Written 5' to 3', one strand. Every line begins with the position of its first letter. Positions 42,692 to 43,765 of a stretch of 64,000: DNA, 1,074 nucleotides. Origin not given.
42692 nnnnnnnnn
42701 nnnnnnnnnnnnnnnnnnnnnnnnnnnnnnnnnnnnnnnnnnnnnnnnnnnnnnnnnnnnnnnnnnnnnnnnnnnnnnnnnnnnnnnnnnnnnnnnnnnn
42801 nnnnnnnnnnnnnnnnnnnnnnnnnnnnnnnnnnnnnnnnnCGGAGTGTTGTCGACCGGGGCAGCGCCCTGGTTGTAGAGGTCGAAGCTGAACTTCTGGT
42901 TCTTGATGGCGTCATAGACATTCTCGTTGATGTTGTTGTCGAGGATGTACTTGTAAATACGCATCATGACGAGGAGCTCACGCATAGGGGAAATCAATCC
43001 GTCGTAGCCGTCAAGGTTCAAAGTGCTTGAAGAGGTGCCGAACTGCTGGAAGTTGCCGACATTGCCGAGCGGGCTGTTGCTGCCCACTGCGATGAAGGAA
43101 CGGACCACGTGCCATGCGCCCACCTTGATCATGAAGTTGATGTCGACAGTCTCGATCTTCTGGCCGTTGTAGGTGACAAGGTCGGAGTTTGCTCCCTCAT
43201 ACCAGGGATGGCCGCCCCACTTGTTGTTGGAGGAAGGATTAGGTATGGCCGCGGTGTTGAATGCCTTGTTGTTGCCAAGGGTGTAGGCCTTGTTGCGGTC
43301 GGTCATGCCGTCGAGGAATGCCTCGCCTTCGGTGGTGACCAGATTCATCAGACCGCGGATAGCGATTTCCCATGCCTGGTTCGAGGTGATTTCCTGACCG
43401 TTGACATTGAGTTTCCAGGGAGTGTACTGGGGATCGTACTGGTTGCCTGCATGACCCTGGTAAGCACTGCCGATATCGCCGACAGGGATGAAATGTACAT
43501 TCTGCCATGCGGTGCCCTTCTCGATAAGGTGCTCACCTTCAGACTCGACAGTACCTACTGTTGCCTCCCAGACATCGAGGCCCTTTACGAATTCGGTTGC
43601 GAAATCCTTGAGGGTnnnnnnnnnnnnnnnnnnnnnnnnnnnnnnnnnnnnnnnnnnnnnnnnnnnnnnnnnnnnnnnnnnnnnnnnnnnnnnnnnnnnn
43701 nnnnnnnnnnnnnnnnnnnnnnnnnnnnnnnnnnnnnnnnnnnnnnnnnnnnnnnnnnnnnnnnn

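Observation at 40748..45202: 1484-aa lipoprotein built from five large repeat modules plus a BACON domain, with no recognisable catalytic domain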

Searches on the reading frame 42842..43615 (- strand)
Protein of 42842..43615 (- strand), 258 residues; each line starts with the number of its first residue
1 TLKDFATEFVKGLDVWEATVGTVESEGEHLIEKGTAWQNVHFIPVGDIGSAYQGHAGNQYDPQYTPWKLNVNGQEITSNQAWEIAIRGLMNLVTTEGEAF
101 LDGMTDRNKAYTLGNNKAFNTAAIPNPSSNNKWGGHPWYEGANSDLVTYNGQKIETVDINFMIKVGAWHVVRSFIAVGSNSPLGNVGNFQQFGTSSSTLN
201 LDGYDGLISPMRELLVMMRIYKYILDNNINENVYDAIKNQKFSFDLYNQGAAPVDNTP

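Call 29: predict_structure(alignment_id=A1)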
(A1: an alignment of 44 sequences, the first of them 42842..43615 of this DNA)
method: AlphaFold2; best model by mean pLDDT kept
length: 258 residues; sequences in the alignment: 44
mean_pLDDT: 94.6   pTM: 0.92
mean pLDDT of the five models: 94.6, 94.5, 94.3, 94.4, 93.8
residues with pLDDT >= 90: 230; 70-90: 19; 50-70: 7; < 50: 2
segments of 3 or more residues with pLDDT < 50: none
pLDDT, mean of each block of 10 residues (from residue 1): 98 97 91 93 92 90 96 97 99 98 97 98 97 94 89 97 98 96 96 97 98 98 99 98 91 56
secondary structure, 60 per line:
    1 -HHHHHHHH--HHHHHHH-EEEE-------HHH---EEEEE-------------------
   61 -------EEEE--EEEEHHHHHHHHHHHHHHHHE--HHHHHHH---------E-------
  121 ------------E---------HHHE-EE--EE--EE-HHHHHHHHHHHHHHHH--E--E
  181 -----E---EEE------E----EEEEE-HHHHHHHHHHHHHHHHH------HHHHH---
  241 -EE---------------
elements in order: H2-9 H12-18 E20-23 E37-41 E68-71 E74-77 H78-93 H97-103 H159-174 E190-192 E204-208 H210-226 H233-237

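Call 31: fold_search(model_id=the predicted structure, library=pdb)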
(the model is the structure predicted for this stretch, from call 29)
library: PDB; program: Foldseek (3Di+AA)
matches with E <= 10: 11; with E <= 0.001: 0
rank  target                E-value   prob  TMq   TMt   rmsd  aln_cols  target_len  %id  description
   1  9ey8_AA               2.0e+00  0.01  0.08  0.05  11.4       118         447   14  Crystal structure of human tyrosinase-related protein 1 (TYRP1) in complex with (s)-amino-L-tyrosine (released 2024-05-01)
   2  3wiu_C                3.9e+00  0.02  0.09  0.07  10.5        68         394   18  Crystal structure of Pro-S324A/L349A (released 2014-10-01)
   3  5m8l_A                4.7e+00  0.01  0.08  0.05  11.4       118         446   14  Crystal structure of human tyrosinase related protein 1 (released 2017-07-12)
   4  3vx8_B                6.0e+00  0.02  0.11  0.16  10.8        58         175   14  Crystal structure of Arabidopsis thaliana Atg7NTD-Atg3 complex (released 2012-11-14)
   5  8xkg_B                6.4e+00  0.01  0.08  0.10  12.7        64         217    6  Crystal structure of Acinetobacter baumannii IspD (released 2024-04-10)
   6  9ey8_DA               7.2e+00  0.01  0.08  0.05  11.5       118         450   14  Crystal structure of human tyrosinase-related protein 1 (TYRP1) in complex with (s)-amino-L-tyrosine (released 2024-05-01)
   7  3vhq                  8.1e+00  0.02  0.08  0.06   6.3        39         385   20  Crystal structure of the Ca6 site mutant of Pro-SA-subtilisin (released 2012-07-11)
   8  3wiu_B                8.1e+00  0.01  0.09  0.07  10.4        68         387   18  Crystal structure of Pro-S324A/L349A (released 2014-10-01)
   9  2vs5_A                8.6e+00  0.02  0.09  0.09   4.2        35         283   26  THE BINDING OF UDP-GALACTOSE BY AN ACTIVE SITE MUTANT OF alpha-1,3 GALACTOSYLTRANSFERASE (alpha3GT) (released 2008-07-15)
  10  7y6m_C                8.6e+00  0.02  0.08  0.08   9.0        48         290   14  Intracellular Subtilisin from Bacillus sp. (released 2022-07-20)
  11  3wiv_B                8.6e+00  0.01  0.09  0.07   9.1        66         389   20  Crystal structure of Pro-S324A/D356A (released 2014-10-01)

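Call 34: fold_search(model_id=the predicted structure, library=viral)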
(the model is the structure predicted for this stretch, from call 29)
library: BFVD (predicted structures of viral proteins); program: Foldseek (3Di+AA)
matches with E <= 10: 25; with E <= 0.001: 0
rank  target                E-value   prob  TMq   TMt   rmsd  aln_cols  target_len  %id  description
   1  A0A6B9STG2            2.2e+00  0.03  0.09  0.12  12.6        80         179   14  Putative HNH endonuclease [Escherichia phage Ec_Makalu_003]
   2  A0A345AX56            3.4e+00  0.06  0.12  0.16   4.6        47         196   21  (no name in the UniProt tables at hand)
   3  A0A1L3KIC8            4.1e+00  0.01  0.15  0.06  21.4       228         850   11  (no name in the UniProt tables at hand)
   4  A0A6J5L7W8            5.2e+00  0.06  0.11  0.21   3.8        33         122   27  Uncharacterized protein [uncultured Caudovirales phage]
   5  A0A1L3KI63            5.2e+00  0.00  0.12  0.05  21.8       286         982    9  (no name in the UniProt tables at hand)
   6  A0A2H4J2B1            6.7e+00  0.01  0.08  0.10   8.3        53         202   17  Putative HNH endonuclease [uncultured Caudovirales phage]
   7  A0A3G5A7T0            7.1e+00  0.03  0.15  0.09   5.9        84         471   11  HNH endonuclease [Hyperionvirus sp.]
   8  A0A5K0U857            7.1e+00  0.02  0.10  0.08  10.9        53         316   13  PLOD1-3-like GT domain-containing protein [Yasminevirus sp. GU-2018]
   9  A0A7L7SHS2            7.1e+00  0.01  0.09  0.13   8.3        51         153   18  HNH endonuclease [Gordonia phage Matteo]
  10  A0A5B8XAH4            7.6e+00  0.05  0.09  0.09   1.9        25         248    4  MGF_505-11L [African swine fever virus]
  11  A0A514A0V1            7.6e+00  0.03  0.08  0.08   3.5        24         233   12  Putative HNH endonuclease [Aeromonas phage LAh_9]
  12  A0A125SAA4            7.6e+00  0.01  0.08  0.17   8.7        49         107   18  CCHC-type domain-containing protein [Pseudomonas phage AAT-1]
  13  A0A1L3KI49            7.6e+00  0.00  0.13  0.07  18.1       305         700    8  RNA-directed RNA polymerase [Beihai levi-like virus 2]
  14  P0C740                8.0e+00  0.04  0.08  0.07   1.1        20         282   25  Protein MGF 505-3R [African swine fever virus (isolate Pig/Kenya/KEN-50/1950)]
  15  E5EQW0                8.0e+00  0.02  0.10  0.11  10.2        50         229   16  (no name in the UniProt tables at hand)
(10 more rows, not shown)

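Call 35: search_solved_structures(query=A1, max_evalue=10, show_alignments=2)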
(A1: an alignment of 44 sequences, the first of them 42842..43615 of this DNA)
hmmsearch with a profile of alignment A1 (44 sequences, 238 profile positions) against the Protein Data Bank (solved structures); distinct sequences matched with E-value up to 10: 0.

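Call 43: search_protein_representatives(alignment_id=A1)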
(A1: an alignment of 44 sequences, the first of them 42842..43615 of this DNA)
Query: 44 sequences, 238 profile positions. Proteins with E-value up to 0.001 (for the whole library): 158; up to 1e-10: 142; up to 1e-30: 112. The best 150 are listed.
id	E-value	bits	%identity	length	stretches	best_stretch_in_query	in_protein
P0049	0.0e+00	1356.0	-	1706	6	1-237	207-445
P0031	0.0e+00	1243.5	-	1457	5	1-235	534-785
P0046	0.0e+00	1081.3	-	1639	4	2-237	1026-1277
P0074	4.6e-290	972.6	-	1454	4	1-237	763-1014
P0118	7.8e-289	968.6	-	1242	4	1-237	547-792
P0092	9.9e-273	915.9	-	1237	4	1-237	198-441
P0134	2.3e-268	901.6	-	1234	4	1-237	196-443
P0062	1.8e-264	888.8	-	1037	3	1-236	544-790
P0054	7.0e-259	870.5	-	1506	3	2-236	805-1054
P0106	1.7e-255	859.4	-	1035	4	1-234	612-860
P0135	1.3e-251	846.7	-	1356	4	1-236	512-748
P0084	1.1e-237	801.2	-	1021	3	1-236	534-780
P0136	7.5e-228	769.0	-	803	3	1-235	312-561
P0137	1.7e-224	758.0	-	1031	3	1-237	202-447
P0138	1.4e-223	755.0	-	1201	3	2-236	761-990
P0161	2.7e-82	292.4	-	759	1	1-235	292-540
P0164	2.6e-81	289.3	-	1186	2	1-237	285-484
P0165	2.6e-81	289.2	-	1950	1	1-235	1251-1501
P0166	2.7e-81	289.2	-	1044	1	1-235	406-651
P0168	1.2e-78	280.5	-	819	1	1-236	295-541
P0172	2.2e-76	273.1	-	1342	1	1-236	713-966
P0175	6.1e-75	268.4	-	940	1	1-236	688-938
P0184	9.2e-65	235.1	-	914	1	1-234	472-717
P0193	1.4e-62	228.0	-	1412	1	1-237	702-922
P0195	8.1e-62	225.4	-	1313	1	1-236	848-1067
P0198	3.9e-60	219.9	-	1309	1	1-236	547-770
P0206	2.7e-58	213.9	-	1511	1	1-237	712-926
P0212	1.1e-54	202.1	-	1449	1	1-237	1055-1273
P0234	1.3e-32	129.8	-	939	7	136-214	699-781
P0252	2.0e-19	86.6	-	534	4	83-215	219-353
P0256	4.2e-17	79.1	-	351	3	137-209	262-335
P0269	2.1e-07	47.3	-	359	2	135-207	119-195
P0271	1.2e-06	44.9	-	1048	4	134-206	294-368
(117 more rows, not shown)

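Call 44: search_protein_families(library=pfam, proteins=[P0165, P0172, P0193, P0206, P0234, P0256, P0269, P0271, P0252], max_evalue=0.01)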
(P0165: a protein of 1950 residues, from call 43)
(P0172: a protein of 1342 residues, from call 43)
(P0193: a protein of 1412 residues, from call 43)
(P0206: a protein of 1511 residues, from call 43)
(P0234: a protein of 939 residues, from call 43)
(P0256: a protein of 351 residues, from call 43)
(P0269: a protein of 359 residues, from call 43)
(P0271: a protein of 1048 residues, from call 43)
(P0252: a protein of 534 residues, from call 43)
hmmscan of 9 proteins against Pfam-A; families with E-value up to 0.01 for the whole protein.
P0165 (1950 aa): 3 families
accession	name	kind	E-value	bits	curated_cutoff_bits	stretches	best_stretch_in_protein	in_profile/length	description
PF13004.13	BACON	-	1.2e-22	80.1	25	2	57-114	2-60/61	Putative binding domain, N-terminal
PF19190.6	BACON_2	-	1.1e-10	41.8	25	1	32-107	2-86/94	Viral BACON domain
PF07581.17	Glug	-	8.4e-09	35.7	20.5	0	1590-1616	1-27/28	The GLUG motif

P0172 (1342 aa): 1 family
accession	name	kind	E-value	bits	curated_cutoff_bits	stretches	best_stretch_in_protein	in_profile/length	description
PF13149.12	Mfa_like_1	-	6.3e-29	102.2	27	1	45-271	1-240/246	Fimbrillin-like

P0193 (1412 aa): 3 families
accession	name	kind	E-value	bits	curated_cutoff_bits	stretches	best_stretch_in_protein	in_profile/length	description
PF13360.13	PQQ_2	-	1.9e-17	64.2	27.6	2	1127-1321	32-208/233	Outer membrane protein assembly factor BamB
PF13570.13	Beta-prop_ACSF4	-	3.3e-11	43.6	133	2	1035-1196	56-212/329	Beta-alanine-activating enzyme, beta-propeller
PF07676.18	PD40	-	0.0035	17.7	20.9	1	1025-1050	5-30/38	WD40-like Beta Propeller Repeat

P0206 (1511 aa): 0 families

P0234 (939 aa): 1 family
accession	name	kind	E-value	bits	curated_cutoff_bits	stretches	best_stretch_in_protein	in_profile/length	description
PF01841.26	Transglut_core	-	1.9e-20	73.6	23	1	813-912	4-108/108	Transglutaminase-like superfamily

P0256 (351 aa): 1 family
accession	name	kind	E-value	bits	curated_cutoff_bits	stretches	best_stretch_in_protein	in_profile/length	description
PF09373.15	PMBR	-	4e-05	23.9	24.9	0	317-346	2-31/33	Pseudomurein-binding repeat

P0269 (359 aa): 1 family
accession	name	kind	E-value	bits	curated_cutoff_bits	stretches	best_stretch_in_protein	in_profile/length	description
PF01841.26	Transglut_core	-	1.5e-19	70.7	23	1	238-331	9-108/108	Transglutaminase-like superfamily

P0271 (1048 aa): 2 families
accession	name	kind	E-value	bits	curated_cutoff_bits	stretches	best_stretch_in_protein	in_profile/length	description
PF09373.15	PMBR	-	1.3e-11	44.4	24.9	1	691-720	3-32/33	Pseudomurein-binding repeat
PF00404.24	Dockerin_1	-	6.5e-11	42.7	22.9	1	991-1043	2-54/57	Dockerin type I domain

P0252 (534 aa): 1 family
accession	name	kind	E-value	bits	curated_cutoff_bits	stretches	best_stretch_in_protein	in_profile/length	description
PF09373.15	PMBR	-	2.4e-05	24.6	24.9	0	173-192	13-32/33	Pseudomurein-binding repeat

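Call 70: search_protein_families(library=pfam, proteins=[P0161, P0166, P0168, P0175, P0184, P0195, P0198, P0212, P0164], max_evalue=0.001)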
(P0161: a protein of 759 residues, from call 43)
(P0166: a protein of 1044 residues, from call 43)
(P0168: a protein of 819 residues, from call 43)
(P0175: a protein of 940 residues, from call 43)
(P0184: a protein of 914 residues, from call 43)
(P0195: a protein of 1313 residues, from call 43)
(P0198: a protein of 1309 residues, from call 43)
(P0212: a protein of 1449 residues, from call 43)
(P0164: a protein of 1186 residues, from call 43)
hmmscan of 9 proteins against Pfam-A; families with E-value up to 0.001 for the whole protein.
P0161 (759 aa): 0 families

P0166 (1044 aa): 2 families
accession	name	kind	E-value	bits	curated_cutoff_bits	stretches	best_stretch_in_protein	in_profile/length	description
PF16378.10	DUF4988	-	1.2e-17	64.7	30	1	29-174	3-133/183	Domain of unknown function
PF13004.13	BACON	-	4.1e-05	23.9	25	1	343-391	3-52/61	Putative binding domain, N-terminal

P0168 (819 aa): 1 family
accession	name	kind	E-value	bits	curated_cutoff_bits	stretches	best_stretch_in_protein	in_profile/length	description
PF13200.12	DUF4015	-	2.8e-09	36.9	27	1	627-731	118-226/313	Putative glycosyl hydrolase domain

P0175 (940 aa): 2 families
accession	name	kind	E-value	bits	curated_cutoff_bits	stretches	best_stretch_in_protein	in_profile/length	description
PF13306.12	LRR_5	-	3.8e-79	263.2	27.7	3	449-563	14-126/127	BspA type Leucine rich repeat region (6 copies)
PF13855.12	LRR_8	-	1e-14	54.4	27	0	378-422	13-58/61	Leucine rich repeat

P0184 (914 aa): 0 families

P0195 (1313 aa): 1 family
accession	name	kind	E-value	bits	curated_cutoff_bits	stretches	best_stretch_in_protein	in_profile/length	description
PF14292.12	SusE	-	3.2e-07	30.9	25.2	1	24-126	8-105/106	SusE outer membrane protein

P0198 (1309 aa): 2 families
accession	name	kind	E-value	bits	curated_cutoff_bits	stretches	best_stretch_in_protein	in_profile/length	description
PF13004.13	BACON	-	7.6e-18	64.7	25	2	282-339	2-61/61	Putative binding domain, N-terminal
PF19190.6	BACON_2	-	2.7e-12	46.9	25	1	34-118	3-93/94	Viral BACON domain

P0212 (1449 aa): 0 families

P0164 (1186 aa): 3 families
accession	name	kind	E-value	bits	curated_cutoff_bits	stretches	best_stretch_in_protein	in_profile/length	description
PF16370.11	MetallophosC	-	2.1e-35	122.7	29.7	1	986-1170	1-168/168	C terminal of Calcineurin-like phosphoesterase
PF16371.11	MetallophosN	-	1.8e-21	76.5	35.6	1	681-758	1-77/77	N terminal of Calcineurin-like phosphoesterase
PF00149.33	Metallophos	-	3.2e-09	37.9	21.5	1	770-973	3-189/191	Calcineurin-like phosphoesterase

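Call 72: search_protein_families(library=pfam, proteins=[window:42842-43615:-], max_evalue=10)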
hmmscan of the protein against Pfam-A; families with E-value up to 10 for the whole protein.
window:42842-43615:- (258 aa): 0 families
